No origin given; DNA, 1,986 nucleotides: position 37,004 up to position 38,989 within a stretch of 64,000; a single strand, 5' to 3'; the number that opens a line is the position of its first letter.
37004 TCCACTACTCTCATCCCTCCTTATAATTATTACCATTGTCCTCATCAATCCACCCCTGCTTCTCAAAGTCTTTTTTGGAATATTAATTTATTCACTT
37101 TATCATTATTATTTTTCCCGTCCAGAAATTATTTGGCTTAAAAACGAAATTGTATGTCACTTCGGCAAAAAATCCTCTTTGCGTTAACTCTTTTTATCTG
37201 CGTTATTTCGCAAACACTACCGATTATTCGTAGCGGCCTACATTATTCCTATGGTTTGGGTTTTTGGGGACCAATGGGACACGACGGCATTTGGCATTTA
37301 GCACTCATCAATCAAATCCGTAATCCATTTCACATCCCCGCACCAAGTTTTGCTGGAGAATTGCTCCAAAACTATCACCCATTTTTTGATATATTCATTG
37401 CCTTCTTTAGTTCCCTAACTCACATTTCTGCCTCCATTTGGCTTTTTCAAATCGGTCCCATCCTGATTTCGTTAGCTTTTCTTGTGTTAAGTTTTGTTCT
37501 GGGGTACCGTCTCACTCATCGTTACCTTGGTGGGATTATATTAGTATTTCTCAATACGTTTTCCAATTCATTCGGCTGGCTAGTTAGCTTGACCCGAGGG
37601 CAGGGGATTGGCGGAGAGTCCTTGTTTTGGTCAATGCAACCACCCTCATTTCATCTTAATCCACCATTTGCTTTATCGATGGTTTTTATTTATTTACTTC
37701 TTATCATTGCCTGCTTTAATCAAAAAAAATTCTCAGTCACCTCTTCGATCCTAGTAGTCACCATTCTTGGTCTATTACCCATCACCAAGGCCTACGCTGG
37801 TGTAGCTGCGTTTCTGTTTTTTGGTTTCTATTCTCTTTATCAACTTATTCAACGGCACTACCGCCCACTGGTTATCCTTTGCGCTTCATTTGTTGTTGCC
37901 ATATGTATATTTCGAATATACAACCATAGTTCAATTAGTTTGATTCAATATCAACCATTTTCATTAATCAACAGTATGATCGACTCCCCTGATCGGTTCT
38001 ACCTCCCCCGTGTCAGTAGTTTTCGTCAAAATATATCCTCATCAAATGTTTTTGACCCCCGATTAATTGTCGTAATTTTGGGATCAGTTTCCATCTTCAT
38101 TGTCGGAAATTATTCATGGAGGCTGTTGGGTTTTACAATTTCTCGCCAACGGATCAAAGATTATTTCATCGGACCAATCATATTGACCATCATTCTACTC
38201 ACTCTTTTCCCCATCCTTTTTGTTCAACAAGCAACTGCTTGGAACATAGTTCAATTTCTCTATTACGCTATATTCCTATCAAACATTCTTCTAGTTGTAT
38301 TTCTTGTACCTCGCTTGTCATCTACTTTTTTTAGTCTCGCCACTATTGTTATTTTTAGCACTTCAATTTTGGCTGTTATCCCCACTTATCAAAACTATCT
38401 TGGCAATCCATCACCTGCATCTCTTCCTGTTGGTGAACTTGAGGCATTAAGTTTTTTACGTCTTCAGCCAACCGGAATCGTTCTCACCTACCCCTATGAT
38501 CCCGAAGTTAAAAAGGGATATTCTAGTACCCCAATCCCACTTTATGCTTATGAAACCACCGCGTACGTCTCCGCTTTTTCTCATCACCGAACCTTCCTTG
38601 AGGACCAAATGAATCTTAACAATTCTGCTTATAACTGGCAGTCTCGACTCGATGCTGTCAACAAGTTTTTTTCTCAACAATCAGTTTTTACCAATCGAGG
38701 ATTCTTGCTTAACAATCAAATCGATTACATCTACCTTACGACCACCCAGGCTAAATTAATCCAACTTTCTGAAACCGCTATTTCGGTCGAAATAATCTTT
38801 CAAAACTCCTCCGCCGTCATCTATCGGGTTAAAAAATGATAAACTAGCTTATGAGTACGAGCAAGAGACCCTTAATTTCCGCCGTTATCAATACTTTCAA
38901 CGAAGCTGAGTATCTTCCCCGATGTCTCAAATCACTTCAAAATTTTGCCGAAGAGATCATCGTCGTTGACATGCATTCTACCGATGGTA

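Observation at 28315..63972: A glycosylation super-cluster of about 35 kb, all on one strand, with at least 10 GT-C membrane transferases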

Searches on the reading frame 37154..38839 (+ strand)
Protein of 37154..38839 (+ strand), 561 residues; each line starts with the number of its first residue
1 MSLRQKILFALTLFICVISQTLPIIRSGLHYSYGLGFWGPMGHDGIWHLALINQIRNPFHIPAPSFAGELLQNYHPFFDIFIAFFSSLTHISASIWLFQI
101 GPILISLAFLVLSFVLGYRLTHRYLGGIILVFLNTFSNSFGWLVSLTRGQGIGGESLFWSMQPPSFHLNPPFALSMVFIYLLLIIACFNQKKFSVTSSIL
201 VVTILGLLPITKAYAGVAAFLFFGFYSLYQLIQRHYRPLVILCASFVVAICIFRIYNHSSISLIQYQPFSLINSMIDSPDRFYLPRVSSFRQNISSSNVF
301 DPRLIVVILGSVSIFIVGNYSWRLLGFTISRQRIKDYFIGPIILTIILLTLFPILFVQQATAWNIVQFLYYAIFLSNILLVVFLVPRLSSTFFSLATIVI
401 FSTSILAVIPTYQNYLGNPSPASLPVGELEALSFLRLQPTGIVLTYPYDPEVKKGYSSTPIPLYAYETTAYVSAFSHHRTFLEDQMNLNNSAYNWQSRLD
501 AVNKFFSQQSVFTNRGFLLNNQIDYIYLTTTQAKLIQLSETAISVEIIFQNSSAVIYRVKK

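Call 3: search_protein_families(library=pfam, proteins=[window:37154-38839:+], max_evalue=0.01)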
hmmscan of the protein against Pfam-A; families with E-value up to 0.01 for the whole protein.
window:37154-38839:+ (561 aa): 0 families

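Call 9: search_protein_families(library=pfam, proteins=[window:37154-38839:+], max_evalue=1)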
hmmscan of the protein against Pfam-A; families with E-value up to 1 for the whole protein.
window:37154-38839:+ (561 aa): 0 families

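Call 15: search_protein_families(library=ncbifam, proteins=[window:37154-38839:+], max_evalue=0.01)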
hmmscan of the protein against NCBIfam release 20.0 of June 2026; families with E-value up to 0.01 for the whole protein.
window:37154-38839:+ (561 aa): 0 families

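Call 26: find_homologous_proteins(query=window:37154-38839:+, max_evalue=0.00001)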
Query window:37154-38839:+ (561 aa): 865 proteins with E <= 0.00001 among 8000 candidates; the best 120 are listed.
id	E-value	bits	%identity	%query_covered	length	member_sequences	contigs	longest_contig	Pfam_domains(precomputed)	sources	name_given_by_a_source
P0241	0.0e+0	1226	100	100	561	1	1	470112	-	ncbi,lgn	-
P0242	8.5e-228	776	63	100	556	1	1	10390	-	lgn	-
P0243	1.0e-215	736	63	100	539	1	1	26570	-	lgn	-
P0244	1.1e-196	673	56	100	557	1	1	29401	-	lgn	-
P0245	2.1e-172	593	50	100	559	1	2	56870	-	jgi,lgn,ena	-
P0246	3.1e-172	592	51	99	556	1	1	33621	-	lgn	-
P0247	3.5e-172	592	48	100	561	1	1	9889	-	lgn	-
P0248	8.5e-172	591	49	100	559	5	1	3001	-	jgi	jgi:hypothetical protein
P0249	3.8e-171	589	49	100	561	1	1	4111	-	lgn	-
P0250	8.6e-171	588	51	100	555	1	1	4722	-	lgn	-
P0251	3.4e-170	586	48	100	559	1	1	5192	-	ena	-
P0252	3.4e-169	582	51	100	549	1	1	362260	-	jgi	jgi:hypothetical protein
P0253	3.6e-169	582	50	100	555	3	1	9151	-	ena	-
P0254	8.5e-169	581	50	99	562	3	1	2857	-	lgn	-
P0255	1.3e-168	581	52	100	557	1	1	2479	-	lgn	-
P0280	1.7e-162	560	46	98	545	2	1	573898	-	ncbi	ncbi:MAG: hypothetical protein WC841_01470 [Candidatus Shapirobacteria bacterium]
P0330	1.9e-152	527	47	100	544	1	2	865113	-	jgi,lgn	jgi:hypothetical protein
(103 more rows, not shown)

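Call 41: predict_structure(alignment_id=A2)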
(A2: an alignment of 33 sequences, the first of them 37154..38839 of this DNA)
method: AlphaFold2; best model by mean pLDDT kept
length: 561 residues; sequences in the alignment: 33
mean_pLDDT: 90.7   pTM: 0.90
mean pLDDT of the five models: 90.7, 90.0, 89.0, 87.3, 84.7
residues with pLDDT >= 90: 373; 70-90: 169; 50-70: 19; < 50: 0
segments of 3 or more residues with pLDDT < 50: none
pLDDT, mean of each block of 10 residues (from residue 1): 95 94 86 84 83 93 91 92 97 93 96 98 97 92 85 74 73 96 94 93 97 95 97 95 97 85 82 86 87 83 91 94 91 87 97 88 85 96 96 96 89 77 93 97 93 87 82 95 84 88 94 94 97 91 96 97 83
secondary structure, 60 per line:
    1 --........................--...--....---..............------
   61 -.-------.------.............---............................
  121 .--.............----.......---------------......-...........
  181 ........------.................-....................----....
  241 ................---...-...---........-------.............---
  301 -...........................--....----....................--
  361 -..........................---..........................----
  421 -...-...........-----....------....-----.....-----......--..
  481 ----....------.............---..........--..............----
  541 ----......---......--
elements in order: H3-26 E29-31 E34-37 H41-54 H77-89 H93-121 H124-136 H141-147 H163-168 H170-188 H195-211 H213-232 H237-256 E264-266 H270-277 H285-297 H302-328 H331-334 H339-355 E356-358 H362-387 H391-416 E422-424 H426-436 E442-445 H452-455 H471-476 H485-488 H495-507 H511-520 E523-529 H530-536 E545-550 E554-559

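Call 45: fold_search(model_id=the predicted structure, library=pdb)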
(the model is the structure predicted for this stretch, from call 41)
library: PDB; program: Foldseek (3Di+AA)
matches with E <= 10: 425; with E <= 0.001: 19
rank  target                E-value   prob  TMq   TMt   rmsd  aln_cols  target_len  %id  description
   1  7zlh_A                1.9e-09  1.00  0.45  0.40  15.8       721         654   11  Cryo-EM structure of C-mannosyltransferase CeDPY19, in apo state, bound to CMT2-Fab and anti-Fab nanobody (released 2023-01-11)
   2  7zlg_A                6.9e-09  1.00  0.47  0.41  15.2       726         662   10  Cryo-EM structure of C-mannosyltransferase CeDPY19, in complex with acceptor peptide and bound to CMT2-Fab and anti-Fa (released 2023-01-11)
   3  7zli_A                9.4e-09  1.00  0.46  0.41  15.6       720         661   12  Cryo-EM structure of C-mannosyltransferase CeDPY19, in complex with Dol25-P-Man and bound to CMT2-Fab and anti-Fab nan (released 2023-01-11)
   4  8pn9_A                6.4e-07  1.00  0.50  0.44  13.1       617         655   10  Structure of human oligosaccharyltransferase OST-A complex bound to NGI-1 (released 2024-05-08)
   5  6s7t_A                7.4e-07  1.00  0.49  0.41  15.6       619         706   11  Cryo-EM structure of human oligosaccharyltransferase complex OST-B (released 2019-12-18)
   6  6s7o_A                1.2e-06  1.00  0.50  0.44  13.4       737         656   10  Cryo-EM structure of human oligosaccharyltransferase complex OST-A (released 2019-12-18)
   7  7oci_F                1.3e-06  1.00  0.53  0.48  13.3       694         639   10  Cryo-EM structure of yeast Ost6p containing oligosaccharyltransferase complex (released 2022-02-16)
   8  3waj                  1.5e-06  1.00  0.50  0.37  13.8       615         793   13  Crystal structure of the Archaeoglobus fulgidus oligosaccharyltransferase (O29867_ARCFU) complex with Zn and sulfate (released 2013-10-30)
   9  8b6l_I                1.6e-06  1.00  0.48  0.41  14.1       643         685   10  Subtomogram average of the human Sec61-TRAP-OSTA-translocon (released 2022-12-07)
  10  7e9s_A                1.8e-06  1.00  0.49  0.34  13.8       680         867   12  Archaeal oligosaccharyltransferase AglB from Archaeoglobus fulgidus in complex with an inhibitory peptide and a dolich (released 2021-09-08)
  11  3wak                  2.5e-06  1.00  0.47  0.33  13.3       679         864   11  Crystal structure of the Archaeoglobus fulgidus oligosaccharyltransferase (O29867_ARCFU) in the apo form (released 2013-10-30)
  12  9n9j_I                3.7e-06  1.00  0.50  0.42  14.6       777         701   10  Structure of a GRP94 folding intermediate engaged with a CCDC134- and FKBP11-bound secretory translocon (released 2025-11-19)
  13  3rce_A                4.0e-05  1.00  0.49  0.42  10.1       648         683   13  Bacterial oligosaccharyltransferase PglB (released 2011-06-15)
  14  8if8_B                4.4e-05  1.00  0.55  0.50  11.2       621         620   10  Arabinosyltransferase AftA (released 2023-05-31)
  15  5ogl_A                6.0e-05  1.00  0.49  0.40  14.1       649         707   12  Structure of bacterial oligosaccharyltransferase PglB in complex with an acceptor peptide and an lipid-linked oligosac (released 2017-10-25)
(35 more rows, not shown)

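Call 47: search_solved_structures(query=A2, max_evalue=10, show_alignments=2)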
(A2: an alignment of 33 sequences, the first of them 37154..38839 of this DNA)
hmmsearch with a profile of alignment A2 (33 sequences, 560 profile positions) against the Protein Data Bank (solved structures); distinct sequences matched with E-value up to 10: 1.
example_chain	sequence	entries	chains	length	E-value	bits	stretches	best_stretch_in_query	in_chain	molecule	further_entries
5yac_A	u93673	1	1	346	0.23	13.5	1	29-85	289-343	tRNA (guanine(37)-N1)-methyltransferase Trm5b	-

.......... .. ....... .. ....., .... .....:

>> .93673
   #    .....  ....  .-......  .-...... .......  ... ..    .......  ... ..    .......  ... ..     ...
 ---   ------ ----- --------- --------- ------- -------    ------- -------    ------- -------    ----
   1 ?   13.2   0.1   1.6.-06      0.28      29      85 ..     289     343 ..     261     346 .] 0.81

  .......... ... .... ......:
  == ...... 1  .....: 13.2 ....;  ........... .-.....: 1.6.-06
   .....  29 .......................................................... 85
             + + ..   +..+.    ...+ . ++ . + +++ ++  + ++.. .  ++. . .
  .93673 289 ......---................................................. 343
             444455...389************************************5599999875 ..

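Call 49: find_encoding_contigs(protein=P0280, flank=10000, max_places=1)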
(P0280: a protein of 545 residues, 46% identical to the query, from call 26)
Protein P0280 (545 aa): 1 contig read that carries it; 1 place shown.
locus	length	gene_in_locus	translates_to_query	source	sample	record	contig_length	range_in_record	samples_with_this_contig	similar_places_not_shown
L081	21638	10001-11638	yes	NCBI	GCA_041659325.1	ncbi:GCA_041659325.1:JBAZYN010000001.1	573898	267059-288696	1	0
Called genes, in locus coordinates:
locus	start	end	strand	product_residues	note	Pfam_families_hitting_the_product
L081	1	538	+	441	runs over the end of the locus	PF13231:PMT_2 (weak)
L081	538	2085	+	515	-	-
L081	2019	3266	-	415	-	-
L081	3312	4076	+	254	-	PF00535:Glycos_transf_2, PF13641:Glyco_tranf_2_3 (weak)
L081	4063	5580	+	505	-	-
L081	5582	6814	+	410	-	-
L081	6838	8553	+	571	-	PF10131:PTPS_related (weak), PF13231:PMT_2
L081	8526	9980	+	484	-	PF01943:Polysacc_synt, PF13440:Polysacc_synt_3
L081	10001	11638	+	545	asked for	-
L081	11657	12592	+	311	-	PF00535:Glycos_transf_2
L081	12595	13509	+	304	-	PF00535:Glycos_transf_2, PF13641:Glyco_tranf_2_3, PF13632:Glyco_trans_2_3 (weak)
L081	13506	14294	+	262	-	PF00535:Glycos_transf_2, PF10111:Glyco_tranf_2_2 (weak)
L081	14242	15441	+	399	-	PF00534:Glycos_transf_1, PF13692:Glyco_trans_1_4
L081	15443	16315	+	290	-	PF00535:Glycos_transf_2, PF10111:Glyco_tranf_2_2 (faint), PF13641:Glyco_tranf_2_3, PF13506:Glyco_transf_21 (faint), PF13632:Glyco_trans_2_3 (weak)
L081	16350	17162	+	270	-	PF00535:Glycos_transf_2, PF10111:Glyco_tranf_2_2, PF13641:Glyco_tranf_2_3, PF13632:Glyco_trans_2_3 (weak), PF02709:Glyco_transf_7C (weak)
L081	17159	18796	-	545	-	-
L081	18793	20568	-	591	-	PF09594:GT87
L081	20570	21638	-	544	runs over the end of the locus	-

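Call 50: find_encoding_contigs(protein=P0330, flank=10000, max_places=1)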
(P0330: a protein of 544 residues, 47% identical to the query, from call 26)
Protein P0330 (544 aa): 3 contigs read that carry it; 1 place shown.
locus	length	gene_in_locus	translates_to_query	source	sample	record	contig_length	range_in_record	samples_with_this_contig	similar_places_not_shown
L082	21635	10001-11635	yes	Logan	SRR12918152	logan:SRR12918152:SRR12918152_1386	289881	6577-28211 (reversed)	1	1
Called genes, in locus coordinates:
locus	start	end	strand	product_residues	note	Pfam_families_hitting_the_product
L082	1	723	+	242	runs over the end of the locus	PF13641:Glyco_tranf_2_3, PF00535:Glycos_transf_2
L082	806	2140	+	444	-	PF13231:PMT_2 (weak)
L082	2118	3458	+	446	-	PF13231:PMT_2 (weak)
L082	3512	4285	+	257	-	PF00535:Glycos_transf_2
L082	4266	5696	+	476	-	PF13231:PMT_2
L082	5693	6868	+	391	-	-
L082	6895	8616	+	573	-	PF10131:PTPS_related (weak)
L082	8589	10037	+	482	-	PF01943:Polysacc_synt, PF13440:Polysacc_synt_3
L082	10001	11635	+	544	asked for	-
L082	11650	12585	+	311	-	PF00535:Glycos_transf_2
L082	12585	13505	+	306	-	PF00535:Glycos_transf_2, PF13641:Glyco_tranf_2_3, PF13632:Glyco_trans_2_3 (faint)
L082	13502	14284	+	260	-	PF00535:Glycos_transf_2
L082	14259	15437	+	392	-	PF13439:Glyco_transf_4 (faint), PF20706:GT4-conflict (faint), PF00534:Glycos_transf_1, PF13692:Glyco_trans_1_4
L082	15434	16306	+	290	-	PF00535:Glycos_transf_2, PF13641:Glyco_tranf_2_3, PF10111:Glyco_tranf_2_2 (faint), PF13506:Glyco_transf_21, PF13632:Glyco_trans_2_3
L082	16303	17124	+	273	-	PF00535:Glycos_transf_2, PF10111:Glyco_tranf_2_2 (faint), PF13641:Glyco_tranf_2_3, PF13632:Glyco_trans_2_3 (weak)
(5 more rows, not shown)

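Call 84: search_protein_representatives(alignment_id=A2)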
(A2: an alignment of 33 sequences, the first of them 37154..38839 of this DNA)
Query: 33 sequences, 560 profile positions. Proteins with E-value up to 0.001 (for the whole library): 1326; up to 1e-10: 1090; up to 1e-30: 601. The best 150 are listed.
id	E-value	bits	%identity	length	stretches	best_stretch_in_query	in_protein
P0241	2.0e-246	835.8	-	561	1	1-560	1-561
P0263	1.2e-242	823.3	-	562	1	1-560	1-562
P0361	1.4e-214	730.7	-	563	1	1-560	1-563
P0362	5.2e-214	728.8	-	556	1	2-559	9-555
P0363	1.8e-201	687.4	-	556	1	1-560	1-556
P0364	6.8e-201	685.5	-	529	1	2-560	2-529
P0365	1.4e-191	654.7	-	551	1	4-560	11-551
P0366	2.7e-190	650.5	-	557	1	4-560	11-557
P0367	4.9e-173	593.5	-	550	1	1-559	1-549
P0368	1.2e-170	585.6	-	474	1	72-559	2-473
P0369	4.1e-170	583.9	-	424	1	116-560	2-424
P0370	1.5e-163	562.2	-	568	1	3-560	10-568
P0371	5.1e-161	553.8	-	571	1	2-560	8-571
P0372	4.1e-160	550.8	-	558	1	1-560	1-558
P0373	3.0e-159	548.0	-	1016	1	9-559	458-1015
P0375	5.3e-154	530.7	-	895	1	4-559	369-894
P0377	2.4e-146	505.4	-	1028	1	5-560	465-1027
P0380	2.5e-141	488.8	-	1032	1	5-558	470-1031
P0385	3.0e-138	478.7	-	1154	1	4-558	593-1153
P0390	2.2e-131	456.0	-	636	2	8-559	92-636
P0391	5.0e-130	451.5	-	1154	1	7-556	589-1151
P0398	4.1e-127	441.9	-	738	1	3-559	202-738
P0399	6.5e-127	441.2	-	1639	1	5-558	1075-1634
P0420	1.9e-113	396.8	-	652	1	7-558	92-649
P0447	1.3e-97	344.5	-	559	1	13-554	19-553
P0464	1.3e-88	314.8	-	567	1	7-558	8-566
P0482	2.1e-82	294.3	-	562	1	6-559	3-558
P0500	2.5e-75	271.0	-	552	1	4-559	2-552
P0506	1.0e-72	262.3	-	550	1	8-559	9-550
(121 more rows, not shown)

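Call 85: search_protein_families(library=pfam, proteins=[P0373, P0377, P0380, P0385, P0391, P0399, P0375, P0398, P0390], max_evalue=0.001)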
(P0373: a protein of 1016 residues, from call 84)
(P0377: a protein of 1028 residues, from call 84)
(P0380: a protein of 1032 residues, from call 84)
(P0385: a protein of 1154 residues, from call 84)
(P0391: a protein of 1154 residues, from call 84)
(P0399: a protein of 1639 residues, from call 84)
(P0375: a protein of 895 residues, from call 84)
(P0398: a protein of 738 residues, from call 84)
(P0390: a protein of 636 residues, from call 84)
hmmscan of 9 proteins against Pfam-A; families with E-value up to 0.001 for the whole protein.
P0373 (1016 aa): 0 families

P0377 (1028 aa): 0 families

P0380 (1032 aa): 0 families

P0385 (1154 aa): 0 families

P0391 (1154 aa): 0 families

P0399 (1639 aa): 2 families
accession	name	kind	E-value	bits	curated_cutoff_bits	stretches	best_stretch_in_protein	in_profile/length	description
PF13440.11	Polysacc_synt_3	-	9.5e-55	186.3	23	1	50-333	2-283/293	Polysaccharide biosynthesis protein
PF01943.22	Polysacc_synt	-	3.6e-27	95.9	28.2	1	27-294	3-274/274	Polysaccharide biosynthesis protein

P0375 (895 aa): 0 families

P0398 (738 aa): 0 families

P0390 (636 aa): 0 families
